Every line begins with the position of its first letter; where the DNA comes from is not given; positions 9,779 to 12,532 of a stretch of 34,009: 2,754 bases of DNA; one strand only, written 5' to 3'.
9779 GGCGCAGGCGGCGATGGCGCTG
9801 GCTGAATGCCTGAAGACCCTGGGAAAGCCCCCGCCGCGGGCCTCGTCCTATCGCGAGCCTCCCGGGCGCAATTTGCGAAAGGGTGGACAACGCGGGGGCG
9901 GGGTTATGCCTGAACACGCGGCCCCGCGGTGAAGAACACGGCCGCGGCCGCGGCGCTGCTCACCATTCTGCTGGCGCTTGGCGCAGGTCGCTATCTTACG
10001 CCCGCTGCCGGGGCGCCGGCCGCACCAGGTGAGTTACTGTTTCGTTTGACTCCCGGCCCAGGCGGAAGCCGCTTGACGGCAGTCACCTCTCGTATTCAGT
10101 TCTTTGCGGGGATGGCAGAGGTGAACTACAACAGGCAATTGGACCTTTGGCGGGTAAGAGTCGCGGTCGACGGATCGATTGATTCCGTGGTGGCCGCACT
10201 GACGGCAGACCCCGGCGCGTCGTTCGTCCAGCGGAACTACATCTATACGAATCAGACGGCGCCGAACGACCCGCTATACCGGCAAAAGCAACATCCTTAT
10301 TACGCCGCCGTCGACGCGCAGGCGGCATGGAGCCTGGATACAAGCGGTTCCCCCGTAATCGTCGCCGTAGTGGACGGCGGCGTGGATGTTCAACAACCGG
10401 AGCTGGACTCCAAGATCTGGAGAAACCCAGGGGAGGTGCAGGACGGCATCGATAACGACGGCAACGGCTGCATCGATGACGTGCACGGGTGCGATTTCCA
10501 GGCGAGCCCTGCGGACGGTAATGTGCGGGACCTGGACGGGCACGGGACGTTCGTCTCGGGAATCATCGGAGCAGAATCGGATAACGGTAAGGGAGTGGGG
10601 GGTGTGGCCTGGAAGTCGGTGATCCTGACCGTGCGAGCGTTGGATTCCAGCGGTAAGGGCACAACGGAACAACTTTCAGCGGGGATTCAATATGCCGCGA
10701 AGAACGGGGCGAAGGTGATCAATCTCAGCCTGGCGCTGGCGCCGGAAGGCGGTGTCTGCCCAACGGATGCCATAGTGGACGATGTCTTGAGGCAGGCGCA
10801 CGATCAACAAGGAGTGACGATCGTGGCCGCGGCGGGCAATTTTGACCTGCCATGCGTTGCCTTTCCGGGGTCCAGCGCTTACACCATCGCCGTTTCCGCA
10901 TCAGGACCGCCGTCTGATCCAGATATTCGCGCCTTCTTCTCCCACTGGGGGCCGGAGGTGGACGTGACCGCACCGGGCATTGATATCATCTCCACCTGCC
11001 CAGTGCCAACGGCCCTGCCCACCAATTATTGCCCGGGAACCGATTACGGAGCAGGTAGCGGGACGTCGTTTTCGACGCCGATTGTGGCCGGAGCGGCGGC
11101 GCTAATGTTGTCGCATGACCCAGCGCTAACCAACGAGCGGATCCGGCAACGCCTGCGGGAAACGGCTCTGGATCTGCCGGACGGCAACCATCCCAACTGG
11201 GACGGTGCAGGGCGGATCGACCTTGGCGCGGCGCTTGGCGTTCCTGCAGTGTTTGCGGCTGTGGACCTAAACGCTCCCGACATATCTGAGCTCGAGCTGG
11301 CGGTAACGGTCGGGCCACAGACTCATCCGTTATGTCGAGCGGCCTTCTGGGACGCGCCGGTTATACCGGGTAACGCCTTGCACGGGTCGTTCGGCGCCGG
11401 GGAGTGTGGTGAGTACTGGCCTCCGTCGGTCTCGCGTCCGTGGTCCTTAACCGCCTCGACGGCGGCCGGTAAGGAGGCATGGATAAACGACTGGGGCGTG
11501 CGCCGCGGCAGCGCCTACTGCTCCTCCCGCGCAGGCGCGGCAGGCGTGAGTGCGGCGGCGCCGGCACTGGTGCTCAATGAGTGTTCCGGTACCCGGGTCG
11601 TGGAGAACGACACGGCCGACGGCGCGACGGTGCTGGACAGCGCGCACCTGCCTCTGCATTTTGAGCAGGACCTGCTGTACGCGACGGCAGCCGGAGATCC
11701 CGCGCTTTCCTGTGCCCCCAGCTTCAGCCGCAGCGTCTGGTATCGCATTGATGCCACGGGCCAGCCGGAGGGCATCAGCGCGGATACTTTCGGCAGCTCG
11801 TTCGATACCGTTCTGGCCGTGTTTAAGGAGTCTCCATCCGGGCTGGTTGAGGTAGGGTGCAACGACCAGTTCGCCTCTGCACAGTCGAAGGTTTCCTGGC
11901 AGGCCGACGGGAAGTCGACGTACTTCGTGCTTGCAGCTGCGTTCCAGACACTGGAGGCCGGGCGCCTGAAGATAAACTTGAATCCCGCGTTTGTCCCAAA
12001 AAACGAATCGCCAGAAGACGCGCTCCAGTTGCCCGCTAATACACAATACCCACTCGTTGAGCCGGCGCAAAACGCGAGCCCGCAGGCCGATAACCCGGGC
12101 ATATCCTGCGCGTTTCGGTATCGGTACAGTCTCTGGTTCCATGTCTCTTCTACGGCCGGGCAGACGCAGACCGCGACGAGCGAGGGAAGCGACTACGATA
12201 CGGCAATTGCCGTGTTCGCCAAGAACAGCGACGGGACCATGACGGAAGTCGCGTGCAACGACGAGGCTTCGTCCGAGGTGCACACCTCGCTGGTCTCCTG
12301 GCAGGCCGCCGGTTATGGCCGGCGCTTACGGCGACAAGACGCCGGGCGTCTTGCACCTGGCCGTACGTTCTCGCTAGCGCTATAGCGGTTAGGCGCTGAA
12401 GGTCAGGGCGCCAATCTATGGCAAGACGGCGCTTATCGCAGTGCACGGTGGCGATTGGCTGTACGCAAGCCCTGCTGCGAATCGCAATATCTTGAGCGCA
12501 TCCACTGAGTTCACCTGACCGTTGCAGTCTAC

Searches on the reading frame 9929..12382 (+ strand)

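Call 50: search_protein_families(library=pfam, proteins=[window:9929-12382:+], max_evalue=0.001)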
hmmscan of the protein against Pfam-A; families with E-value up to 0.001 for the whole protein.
window:9929-12382:+ (818 aa): 1 family
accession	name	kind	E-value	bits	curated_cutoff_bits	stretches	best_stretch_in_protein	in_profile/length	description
PF00082.27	Peptidase_S8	-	2.1e-47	162.2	21.8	1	141-427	2-287/288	Subtilase family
